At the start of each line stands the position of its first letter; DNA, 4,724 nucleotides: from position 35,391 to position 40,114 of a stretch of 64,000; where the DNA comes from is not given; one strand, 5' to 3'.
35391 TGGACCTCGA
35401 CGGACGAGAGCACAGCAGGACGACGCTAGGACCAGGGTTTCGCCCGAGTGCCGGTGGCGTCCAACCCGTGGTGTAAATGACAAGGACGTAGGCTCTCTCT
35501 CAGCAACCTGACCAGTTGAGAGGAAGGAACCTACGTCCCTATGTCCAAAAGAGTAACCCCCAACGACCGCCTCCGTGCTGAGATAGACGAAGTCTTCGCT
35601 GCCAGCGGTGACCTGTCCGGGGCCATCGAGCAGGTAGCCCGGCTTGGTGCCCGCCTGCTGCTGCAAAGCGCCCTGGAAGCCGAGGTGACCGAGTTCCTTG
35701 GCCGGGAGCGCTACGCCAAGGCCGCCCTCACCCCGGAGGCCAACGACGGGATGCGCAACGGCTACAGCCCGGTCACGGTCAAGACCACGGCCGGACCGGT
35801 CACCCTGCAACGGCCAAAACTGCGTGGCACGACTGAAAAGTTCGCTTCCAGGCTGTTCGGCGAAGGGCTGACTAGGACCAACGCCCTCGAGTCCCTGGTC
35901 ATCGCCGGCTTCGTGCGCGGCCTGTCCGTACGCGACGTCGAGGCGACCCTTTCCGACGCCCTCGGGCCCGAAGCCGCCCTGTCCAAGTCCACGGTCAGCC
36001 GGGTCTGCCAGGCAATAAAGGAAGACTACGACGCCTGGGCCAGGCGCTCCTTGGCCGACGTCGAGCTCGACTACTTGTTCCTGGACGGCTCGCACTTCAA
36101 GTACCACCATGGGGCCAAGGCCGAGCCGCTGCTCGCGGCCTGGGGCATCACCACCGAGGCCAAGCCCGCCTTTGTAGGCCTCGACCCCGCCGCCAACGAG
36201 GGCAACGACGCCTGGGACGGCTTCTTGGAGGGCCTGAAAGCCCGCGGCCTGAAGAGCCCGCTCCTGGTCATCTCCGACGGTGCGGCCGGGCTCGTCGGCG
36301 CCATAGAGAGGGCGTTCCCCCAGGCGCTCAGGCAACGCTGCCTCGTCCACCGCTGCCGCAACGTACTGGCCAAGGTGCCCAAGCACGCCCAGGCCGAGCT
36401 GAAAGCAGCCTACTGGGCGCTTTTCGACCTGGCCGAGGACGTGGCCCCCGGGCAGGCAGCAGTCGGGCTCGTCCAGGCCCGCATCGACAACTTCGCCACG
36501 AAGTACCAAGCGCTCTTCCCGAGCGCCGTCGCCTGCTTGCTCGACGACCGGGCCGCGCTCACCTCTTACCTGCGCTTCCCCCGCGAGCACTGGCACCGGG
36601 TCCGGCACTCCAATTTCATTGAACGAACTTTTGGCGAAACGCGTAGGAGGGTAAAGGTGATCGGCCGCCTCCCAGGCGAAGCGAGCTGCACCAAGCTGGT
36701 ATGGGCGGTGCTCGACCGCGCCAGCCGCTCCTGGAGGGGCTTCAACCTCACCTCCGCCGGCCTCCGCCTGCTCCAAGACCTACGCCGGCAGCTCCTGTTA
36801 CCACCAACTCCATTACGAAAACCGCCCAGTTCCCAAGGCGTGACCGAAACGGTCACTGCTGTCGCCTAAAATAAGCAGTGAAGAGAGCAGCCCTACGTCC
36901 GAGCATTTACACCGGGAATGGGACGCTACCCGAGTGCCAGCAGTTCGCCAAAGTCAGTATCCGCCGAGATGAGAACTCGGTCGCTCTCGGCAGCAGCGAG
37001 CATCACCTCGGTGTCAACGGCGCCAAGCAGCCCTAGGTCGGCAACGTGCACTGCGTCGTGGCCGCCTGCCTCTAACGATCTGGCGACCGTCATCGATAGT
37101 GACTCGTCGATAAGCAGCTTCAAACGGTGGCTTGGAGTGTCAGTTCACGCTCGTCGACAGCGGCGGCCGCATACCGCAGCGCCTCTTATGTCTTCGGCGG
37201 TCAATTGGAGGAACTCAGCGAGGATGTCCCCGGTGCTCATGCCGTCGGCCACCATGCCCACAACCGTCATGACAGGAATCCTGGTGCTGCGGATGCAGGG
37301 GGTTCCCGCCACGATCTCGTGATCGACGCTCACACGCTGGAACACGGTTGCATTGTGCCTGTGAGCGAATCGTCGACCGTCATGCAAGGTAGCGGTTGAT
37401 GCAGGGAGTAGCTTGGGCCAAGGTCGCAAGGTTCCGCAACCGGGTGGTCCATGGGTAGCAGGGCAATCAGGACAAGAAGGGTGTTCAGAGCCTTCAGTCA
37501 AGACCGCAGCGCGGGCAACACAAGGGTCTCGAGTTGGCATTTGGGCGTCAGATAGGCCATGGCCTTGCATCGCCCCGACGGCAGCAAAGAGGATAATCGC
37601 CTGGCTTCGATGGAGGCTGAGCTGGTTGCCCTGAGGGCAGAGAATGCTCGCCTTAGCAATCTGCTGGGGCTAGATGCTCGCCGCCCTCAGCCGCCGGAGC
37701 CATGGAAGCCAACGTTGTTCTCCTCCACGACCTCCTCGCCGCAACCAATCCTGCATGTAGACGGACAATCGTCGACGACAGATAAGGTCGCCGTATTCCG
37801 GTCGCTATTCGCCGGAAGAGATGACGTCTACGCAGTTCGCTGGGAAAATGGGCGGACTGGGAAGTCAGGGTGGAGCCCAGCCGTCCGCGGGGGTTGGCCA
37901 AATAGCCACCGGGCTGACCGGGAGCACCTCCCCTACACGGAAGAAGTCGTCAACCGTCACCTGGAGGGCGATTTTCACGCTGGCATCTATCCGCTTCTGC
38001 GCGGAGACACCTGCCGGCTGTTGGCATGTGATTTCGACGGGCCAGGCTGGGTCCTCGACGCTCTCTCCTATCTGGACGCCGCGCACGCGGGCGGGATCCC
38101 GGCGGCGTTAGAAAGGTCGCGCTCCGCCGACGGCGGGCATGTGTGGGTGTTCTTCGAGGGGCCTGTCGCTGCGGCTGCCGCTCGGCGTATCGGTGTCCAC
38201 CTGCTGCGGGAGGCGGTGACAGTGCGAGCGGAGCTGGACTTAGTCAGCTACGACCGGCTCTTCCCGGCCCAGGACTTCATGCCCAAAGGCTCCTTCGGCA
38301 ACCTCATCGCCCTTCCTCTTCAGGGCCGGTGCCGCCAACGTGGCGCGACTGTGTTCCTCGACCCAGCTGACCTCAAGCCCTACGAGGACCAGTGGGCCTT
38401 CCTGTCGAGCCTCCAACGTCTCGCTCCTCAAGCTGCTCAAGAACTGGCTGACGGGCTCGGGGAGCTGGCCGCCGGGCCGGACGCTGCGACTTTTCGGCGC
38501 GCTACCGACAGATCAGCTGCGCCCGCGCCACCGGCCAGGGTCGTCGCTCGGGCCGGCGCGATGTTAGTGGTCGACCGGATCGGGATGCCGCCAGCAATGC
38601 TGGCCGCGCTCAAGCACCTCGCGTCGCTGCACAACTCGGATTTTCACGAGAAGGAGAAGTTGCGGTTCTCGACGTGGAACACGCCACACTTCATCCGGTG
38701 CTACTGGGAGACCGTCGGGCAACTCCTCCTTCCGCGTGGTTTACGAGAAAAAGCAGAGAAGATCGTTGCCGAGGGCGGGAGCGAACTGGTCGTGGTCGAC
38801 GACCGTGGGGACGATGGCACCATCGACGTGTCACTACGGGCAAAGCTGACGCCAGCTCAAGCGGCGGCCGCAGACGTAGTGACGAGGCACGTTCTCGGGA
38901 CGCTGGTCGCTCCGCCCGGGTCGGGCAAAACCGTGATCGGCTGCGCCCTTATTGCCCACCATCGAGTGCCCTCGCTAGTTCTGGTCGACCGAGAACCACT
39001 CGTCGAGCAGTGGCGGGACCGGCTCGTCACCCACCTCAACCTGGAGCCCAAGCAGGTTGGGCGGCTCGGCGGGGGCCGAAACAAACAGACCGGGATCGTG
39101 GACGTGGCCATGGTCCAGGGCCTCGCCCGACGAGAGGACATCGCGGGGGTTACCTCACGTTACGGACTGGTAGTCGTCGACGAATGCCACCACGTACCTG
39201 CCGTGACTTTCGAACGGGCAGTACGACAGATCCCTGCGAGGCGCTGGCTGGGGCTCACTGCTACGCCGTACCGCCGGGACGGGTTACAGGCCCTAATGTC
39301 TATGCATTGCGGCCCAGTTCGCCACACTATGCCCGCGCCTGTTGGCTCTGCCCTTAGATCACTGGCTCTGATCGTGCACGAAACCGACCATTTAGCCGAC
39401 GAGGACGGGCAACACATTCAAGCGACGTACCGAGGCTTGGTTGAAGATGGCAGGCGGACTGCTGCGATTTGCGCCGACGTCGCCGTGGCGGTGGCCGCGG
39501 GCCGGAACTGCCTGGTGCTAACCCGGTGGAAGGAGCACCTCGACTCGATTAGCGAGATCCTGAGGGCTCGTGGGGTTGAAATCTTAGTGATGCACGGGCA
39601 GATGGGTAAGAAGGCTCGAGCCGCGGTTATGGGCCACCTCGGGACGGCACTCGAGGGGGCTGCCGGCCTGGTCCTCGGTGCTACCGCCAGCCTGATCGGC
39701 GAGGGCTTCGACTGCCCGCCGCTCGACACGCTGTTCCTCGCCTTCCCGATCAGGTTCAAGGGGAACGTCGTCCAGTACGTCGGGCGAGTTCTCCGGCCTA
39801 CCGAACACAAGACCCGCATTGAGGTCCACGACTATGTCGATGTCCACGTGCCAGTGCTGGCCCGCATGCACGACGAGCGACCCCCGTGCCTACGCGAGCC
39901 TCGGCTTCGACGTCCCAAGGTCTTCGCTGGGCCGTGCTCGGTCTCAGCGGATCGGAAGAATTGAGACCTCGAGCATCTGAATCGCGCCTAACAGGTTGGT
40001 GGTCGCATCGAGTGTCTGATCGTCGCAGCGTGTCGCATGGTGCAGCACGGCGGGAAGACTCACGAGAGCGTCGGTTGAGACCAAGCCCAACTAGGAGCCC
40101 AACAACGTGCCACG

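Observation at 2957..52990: Four direct copies of a tRNA-Arg(ACG) 3' half define a tandem array of islands with two alternating end types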

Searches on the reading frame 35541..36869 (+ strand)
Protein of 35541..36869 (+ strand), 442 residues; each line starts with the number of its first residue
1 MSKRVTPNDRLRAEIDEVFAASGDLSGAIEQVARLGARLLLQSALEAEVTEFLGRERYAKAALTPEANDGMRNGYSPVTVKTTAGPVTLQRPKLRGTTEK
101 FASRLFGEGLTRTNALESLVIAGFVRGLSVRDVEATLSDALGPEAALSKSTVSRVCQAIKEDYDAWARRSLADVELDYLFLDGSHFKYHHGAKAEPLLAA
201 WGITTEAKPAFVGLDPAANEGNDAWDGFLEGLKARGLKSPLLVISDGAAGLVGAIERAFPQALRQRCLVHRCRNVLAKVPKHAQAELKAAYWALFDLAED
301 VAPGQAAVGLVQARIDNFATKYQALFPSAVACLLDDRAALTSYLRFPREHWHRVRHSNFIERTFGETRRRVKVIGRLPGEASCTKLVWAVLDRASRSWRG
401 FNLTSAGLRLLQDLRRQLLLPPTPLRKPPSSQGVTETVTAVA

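Call 12: search_protein_families(library=pfam, proteins=[window:35541-36869:+], max_evalue=0.01)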
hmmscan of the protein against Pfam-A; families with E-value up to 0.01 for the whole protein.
window:35541-36869:+ (442 aa): 2 families
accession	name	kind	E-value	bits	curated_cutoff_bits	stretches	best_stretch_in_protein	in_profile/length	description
PF00872.24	Transposase_mut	-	5e-71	240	21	1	31-398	24-376/379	Transposase, Mutator family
PF10551.15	MULE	-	4.7e-05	24.2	27.6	1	188-274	8-99/99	MULE transposase domain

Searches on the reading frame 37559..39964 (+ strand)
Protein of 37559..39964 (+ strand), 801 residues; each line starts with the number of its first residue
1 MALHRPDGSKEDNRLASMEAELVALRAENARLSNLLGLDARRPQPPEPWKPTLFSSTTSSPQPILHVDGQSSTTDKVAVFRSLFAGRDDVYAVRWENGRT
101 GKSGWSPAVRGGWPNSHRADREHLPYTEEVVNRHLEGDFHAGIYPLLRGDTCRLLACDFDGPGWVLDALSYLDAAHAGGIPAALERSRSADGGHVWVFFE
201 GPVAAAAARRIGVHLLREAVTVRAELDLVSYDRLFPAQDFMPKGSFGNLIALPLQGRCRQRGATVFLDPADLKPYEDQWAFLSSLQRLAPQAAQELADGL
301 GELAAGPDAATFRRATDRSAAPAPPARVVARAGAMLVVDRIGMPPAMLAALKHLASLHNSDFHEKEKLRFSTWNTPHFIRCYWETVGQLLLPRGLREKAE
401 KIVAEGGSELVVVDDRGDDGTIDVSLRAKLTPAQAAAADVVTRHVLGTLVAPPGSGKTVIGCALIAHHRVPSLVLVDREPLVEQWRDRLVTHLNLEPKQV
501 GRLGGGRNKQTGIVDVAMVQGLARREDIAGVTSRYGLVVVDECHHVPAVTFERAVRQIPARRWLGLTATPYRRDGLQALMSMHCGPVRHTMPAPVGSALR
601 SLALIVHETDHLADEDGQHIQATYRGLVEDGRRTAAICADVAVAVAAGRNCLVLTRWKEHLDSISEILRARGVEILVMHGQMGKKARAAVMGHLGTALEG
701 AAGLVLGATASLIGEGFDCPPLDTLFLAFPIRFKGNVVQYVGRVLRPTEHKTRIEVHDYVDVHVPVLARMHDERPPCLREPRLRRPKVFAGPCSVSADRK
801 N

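Call 12: search_protein_families(library=pfam, proteins=[window:37559-39964:+], max_evalue=0.01)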
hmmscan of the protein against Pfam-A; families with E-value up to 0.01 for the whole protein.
window:37559-39964:+ (801 aa): 8 families
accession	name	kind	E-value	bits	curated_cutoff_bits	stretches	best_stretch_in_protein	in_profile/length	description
PF22548.2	AEP-TOTE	-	7.8e-76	255.1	27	1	75-294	1-228/230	TOTE conflict system, Archaeo-Eukaryotic Primase domain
PF04851.21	ResIII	-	2.4e-19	70.3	22.5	1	433-572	7-164/164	Type III restriction enzyme, res subunit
PF00271.37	Helicase_C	-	6.9e-07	29.9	23.5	1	645-746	12-108/110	Helicase conserved C-terminal domain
PF00270.35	DEAD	-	1.1e-06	28.9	26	1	431-571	1-161/167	DEAD/DEAH box helicase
PF13401.12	AAA_22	-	0.0014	19.3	27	1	446-554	7-104/130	AAA domain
PF13604.12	AAA_30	-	0.002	18.3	27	0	430-560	2-114/191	AAA domain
PF18766.7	SWI2_SNF2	-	0.0022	18.1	26.7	1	454-573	28-158/221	SWI2/SNF2 ATPase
PF13481.12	AAA_25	-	0.0054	16.8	27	0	426-467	15-56/195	AAA domain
